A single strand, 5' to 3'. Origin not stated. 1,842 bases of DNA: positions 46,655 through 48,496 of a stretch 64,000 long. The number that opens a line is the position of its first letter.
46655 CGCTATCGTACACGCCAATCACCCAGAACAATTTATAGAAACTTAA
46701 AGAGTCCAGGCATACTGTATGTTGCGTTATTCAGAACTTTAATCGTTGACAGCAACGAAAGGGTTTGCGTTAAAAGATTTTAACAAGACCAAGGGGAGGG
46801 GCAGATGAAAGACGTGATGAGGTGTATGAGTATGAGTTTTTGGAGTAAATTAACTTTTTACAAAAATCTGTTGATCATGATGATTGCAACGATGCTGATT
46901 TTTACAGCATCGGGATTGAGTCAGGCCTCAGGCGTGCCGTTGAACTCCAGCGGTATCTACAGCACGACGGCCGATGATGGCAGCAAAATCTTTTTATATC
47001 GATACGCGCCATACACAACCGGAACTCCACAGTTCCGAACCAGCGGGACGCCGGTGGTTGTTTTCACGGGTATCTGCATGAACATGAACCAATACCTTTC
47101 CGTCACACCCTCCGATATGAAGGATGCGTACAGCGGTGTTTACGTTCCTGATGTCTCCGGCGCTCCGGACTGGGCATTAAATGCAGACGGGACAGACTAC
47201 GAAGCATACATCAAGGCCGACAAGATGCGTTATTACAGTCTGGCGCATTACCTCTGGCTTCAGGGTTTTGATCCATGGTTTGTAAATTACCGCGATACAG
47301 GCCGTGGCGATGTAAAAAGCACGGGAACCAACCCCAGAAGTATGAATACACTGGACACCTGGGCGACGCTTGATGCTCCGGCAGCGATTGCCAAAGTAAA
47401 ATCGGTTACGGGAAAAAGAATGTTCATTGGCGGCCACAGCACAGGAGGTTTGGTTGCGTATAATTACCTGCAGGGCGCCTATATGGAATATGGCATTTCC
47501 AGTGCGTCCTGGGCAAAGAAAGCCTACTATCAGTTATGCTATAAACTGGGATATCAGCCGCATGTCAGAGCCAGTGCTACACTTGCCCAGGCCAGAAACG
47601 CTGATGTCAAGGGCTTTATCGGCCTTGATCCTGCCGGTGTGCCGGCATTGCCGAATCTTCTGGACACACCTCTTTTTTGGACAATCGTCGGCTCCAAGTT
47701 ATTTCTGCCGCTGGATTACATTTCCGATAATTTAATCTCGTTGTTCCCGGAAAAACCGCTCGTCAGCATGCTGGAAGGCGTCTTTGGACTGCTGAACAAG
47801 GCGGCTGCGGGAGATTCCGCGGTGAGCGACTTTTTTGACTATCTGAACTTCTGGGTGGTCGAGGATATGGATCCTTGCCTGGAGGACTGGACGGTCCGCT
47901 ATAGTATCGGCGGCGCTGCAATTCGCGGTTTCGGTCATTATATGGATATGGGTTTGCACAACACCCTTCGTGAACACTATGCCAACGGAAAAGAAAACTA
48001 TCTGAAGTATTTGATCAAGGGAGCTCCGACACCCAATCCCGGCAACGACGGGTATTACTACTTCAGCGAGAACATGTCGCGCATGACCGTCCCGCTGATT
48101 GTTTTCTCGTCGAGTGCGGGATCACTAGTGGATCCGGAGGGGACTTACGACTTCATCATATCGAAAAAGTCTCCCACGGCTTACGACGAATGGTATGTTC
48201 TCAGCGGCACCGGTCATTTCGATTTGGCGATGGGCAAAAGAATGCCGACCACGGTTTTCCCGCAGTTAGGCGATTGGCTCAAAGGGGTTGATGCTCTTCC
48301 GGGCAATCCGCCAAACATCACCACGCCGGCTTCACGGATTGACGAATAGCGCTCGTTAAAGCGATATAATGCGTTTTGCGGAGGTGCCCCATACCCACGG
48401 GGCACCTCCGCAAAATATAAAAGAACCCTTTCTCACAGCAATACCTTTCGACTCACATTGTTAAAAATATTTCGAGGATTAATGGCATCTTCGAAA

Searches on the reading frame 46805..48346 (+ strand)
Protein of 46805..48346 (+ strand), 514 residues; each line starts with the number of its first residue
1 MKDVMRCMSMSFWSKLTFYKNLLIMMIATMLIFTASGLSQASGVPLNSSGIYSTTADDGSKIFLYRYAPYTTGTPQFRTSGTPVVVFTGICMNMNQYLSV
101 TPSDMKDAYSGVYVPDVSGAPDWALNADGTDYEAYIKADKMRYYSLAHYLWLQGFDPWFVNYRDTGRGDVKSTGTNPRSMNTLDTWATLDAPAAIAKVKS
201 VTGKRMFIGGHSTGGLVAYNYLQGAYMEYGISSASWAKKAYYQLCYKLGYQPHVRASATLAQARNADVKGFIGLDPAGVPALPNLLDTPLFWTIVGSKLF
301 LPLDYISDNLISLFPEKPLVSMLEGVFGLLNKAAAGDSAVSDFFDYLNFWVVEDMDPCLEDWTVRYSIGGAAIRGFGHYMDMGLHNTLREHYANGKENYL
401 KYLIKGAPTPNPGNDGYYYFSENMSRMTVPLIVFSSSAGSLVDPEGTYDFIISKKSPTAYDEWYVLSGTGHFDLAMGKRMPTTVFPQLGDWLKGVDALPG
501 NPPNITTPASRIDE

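Call 46: search_protein_families(library=pfam, proteins=[window:46805-48346:+], max_evalue=0.0001)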
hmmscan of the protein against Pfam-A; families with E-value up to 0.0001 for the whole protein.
window:46805-48346:+ (514 aa): 1 family
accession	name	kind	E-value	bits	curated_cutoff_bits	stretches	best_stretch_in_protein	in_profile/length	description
PF12146.15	Hydrolase_4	-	1.9e-06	27.8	27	0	142-223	19-95/239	Serine aminopeptidase, S33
